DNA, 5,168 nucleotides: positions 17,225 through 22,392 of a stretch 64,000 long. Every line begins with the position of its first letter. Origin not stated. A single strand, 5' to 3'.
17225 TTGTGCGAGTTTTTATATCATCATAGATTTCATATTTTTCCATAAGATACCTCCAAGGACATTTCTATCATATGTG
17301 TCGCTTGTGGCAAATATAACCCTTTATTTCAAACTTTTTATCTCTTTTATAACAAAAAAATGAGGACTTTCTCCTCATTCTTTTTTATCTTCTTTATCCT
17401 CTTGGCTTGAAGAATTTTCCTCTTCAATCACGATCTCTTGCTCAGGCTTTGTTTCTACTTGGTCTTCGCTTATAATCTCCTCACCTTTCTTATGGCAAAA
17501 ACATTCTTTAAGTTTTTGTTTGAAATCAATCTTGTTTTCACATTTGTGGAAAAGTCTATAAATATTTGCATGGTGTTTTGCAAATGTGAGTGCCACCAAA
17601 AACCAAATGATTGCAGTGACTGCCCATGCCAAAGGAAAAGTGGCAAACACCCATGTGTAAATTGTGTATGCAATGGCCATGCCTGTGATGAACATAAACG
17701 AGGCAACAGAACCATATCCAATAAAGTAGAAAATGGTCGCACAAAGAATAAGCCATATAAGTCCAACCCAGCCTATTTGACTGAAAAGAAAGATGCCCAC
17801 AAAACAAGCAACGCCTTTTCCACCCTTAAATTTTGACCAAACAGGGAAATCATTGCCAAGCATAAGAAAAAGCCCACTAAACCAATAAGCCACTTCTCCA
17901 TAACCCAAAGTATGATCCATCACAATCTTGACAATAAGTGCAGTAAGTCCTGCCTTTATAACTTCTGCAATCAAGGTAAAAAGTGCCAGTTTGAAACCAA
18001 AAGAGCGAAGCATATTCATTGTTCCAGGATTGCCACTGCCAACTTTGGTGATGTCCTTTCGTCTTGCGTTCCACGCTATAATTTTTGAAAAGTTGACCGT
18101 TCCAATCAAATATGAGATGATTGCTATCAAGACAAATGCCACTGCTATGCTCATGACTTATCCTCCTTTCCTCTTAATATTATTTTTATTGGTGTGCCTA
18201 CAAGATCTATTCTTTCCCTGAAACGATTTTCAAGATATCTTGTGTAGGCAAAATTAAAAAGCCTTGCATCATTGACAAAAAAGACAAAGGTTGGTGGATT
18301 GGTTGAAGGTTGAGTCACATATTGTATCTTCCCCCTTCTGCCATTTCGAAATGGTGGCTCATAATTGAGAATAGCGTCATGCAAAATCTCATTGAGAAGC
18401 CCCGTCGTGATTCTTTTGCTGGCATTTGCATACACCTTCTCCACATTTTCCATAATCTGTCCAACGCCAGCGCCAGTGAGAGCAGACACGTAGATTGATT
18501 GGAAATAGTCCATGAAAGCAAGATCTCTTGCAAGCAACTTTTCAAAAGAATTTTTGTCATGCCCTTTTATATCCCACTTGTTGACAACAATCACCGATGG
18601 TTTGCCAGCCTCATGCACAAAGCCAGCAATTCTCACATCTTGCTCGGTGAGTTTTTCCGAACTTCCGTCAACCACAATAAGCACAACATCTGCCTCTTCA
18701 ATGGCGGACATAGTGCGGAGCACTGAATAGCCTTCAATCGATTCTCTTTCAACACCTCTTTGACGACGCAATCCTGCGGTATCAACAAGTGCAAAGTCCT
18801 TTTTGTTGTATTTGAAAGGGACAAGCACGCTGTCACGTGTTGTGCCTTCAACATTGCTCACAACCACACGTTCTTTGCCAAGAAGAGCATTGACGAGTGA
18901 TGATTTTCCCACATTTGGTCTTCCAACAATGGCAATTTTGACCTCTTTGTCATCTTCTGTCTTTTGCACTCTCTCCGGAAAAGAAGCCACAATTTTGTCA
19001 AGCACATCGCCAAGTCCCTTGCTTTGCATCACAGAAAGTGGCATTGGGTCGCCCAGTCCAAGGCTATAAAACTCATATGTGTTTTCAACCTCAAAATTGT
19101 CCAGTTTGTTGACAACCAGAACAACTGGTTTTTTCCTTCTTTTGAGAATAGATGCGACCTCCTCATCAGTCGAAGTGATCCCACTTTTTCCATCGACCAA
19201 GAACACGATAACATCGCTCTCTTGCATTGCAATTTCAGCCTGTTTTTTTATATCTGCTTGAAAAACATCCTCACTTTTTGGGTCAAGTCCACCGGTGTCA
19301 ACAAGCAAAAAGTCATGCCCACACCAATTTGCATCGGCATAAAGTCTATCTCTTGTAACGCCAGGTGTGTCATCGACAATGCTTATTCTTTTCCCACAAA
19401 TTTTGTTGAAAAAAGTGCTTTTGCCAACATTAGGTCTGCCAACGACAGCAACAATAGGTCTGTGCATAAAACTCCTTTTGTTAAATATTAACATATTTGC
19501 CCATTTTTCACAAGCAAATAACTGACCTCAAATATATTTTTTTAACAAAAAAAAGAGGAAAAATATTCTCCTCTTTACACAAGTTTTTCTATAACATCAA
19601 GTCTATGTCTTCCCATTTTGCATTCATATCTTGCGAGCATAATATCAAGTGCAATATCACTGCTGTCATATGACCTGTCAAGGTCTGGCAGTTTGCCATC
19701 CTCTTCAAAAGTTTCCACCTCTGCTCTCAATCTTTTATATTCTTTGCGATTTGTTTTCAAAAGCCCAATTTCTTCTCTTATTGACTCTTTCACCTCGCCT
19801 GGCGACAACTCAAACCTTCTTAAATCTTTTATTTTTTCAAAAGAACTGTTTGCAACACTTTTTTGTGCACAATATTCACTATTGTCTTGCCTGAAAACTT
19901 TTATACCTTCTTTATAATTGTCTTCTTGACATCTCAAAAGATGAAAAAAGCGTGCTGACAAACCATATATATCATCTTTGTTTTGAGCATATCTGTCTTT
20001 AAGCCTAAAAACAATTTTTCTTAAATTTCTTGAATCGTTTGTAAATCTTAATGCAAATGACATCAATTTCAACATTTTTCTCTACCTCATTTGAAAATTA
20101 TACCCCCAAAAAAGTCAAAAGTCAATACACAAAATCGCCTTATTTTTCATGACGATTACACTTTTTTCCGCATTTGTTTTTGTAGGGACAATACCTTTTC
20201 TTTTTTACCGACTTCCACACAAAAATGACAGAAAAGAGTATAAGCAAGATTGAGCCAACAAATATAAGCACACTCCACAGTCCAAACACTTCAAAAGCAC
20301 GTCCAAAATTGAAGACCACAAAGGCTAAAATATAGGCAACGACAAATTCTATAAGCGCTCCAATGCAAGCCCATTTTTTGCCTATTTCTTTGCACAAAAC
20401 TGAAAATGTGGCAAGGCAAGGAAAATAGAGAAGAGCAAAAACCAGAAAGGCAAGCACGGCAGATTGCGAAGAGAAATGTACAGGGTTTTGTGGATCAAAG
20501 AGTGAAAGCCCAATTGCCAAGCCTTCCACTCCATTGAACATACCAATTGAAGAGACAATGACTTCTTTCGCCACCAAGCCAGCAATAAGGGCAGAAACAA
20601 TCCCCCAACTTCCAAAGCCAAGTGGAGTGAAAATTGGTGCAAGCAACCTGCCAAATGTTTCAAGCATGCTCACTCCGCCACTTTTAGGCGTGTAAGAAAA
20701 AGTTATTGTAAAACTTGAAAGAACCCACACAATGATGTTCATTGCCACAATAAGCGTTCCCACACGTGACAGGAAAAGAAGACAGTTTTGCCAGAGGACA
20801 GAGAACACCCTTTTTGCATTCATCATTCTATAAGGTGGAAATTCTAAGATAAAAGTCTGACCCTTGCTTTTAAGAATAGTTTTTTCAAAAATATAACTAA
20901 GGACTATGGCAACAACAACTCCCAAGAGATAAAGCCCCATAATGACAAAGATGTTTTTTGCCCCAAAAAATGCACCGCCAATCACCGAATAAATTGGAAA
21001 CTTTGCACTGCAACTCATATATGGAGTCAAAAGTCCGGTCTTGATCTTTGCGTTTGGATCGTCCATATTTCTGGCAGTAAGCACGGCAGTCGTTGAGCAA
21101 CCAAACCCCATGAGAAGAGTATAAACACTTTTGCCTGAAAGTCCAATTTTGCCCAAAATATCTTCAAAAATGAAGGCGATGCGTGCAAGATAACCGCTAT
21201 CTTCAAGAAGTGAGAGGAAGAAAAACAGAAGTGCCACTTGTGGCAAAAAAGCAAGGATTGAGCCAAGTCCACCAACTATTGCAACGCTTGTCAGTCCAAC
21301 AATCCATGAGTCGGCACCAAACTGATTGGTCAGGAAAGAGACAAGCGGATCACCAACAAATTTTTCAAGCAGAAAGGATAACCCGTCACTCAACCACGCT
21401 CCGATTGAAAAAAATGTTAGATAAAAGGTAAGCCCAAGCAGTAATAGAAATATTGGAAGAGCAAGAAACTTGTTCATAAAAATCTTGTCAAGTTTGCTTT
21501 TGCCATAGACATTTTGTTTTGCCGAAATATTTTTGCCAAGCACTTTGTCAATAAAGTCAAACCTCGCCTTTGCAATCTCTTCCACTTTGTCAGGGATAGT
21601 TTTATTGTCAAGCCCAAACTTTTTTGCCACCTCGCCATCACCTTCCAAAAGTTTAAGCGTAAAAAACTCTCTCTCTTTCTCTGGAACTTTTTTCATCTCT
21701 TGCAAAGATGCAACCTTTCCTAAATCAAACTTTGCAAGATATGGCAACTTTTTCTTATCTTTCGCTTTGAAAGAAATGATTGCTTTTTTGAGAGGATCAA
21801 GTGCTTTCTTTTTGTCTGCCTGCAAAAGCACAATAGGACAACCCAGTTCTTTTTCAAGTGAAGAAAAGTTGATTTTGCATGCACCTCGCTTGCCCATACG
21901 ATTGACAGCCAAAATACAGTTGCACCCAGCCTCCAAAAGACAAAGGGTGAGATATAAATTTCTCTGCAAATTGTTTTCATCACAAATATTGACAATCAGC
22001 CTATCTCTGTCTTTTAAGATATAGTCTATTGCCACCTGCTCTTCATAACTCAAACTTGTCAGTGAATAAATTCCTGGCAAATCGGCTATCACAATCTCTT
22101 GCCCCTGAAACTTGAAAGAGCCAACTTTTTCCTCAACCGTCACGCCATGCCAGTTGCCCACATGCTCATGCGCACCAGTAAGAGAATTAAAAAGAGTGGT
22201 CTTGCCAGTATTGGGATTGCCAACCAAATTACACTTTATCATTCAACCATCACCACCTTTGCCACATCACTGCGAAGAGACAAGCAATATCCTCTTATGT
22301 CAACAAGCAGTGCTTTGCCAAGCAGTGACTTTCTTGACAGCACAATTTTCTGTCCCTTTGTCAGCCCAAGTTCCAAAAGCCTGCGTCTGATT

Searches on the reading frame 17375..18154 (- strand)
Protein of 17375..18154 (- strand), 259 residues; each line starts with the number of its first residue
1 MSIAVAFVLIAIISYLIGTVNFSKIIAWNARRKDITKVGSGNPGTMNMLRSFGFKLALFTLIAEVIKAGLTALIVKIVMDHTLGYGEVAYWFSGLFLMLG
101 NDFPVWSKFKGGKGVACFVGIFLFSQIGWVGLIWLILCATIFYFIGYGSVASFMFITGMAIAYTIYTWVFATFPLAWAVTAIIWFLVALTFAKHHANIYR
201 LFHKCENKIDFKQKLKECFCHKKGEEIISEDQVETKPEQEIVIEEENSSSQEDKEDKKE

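Call 45: search_protein_families(library=pfam, proteins=[window:17375-18154:-], max_evalue=0.00001)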
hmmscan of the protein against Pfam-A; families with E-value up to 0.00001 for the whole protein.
window:17375-18154:- (259 aa): 1 family
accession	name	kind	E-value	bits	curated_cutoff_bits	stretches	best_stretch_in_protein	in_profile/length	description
PF02660.20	G3P_acyltransf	-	1e-34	120.5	24.1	1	13-201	1-164/164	Glycerol-3-phosphate acyltransferase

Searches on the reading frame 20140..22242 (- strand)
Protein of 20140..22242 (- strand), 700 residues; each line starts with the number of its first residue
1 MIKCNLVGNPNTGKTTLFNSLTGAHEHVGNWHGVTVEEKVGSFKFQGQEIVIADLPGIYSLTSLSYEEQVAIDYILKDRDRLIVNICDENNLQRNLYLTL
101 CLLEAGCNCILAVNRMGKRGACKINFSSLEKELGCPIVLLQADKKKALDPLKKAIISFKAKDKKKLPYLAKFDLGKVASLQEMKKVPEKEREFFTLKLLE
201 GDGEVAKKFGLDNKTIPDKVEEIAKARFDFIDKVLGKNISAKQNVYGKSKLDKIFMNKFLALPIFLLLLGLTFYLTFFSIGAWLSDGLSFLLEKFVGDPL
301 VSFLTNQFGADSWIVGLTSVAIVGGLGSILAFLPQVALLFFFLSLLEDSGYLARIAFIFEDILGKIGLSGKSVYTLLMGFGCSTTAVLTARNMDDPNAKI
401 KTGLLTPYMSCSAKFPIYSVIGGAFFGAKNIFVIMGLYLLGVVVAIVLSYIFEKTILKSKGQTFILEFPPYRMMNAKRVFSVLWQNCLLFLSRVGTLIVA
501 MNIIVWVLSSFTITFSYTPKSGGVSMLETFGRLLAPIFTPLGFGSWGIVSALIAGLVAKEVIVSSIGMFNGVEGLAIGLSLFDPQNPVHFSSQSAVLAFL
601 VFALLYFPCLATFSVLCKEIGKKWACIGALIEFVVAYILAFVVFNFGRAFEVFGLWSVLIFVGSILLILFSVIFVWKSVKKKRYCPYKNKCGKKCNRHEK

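Call 45: search_protein_families(library=pfam, proteins=[window:20140-22242:-], max_evalue=0.00001)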
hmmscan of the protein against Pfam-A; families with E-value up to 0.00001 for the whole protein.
window:20140-22242:- (700 aa): 4 families
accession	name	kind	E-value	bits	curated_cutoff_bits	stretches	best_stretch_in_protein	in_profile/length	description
PF02421.24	FeoB_N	-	7.8e-53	178.6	27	1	3-155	2-156/156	Ferrous iron transport protein B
PF07670.19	Gate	-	2.4e-26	92.6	29.6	2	330-425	2-104/104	Nucleoside recognition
PF01926.29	MMR_HSR1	-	1.4e-16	61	21.9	1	5-114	3-112/113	50S ribosome-binding GTPase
PF07664.17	FeoB_C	-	1.5e-12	47.5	26.6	1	434-485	1-53/54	Ferrous iron transport protein B C terminus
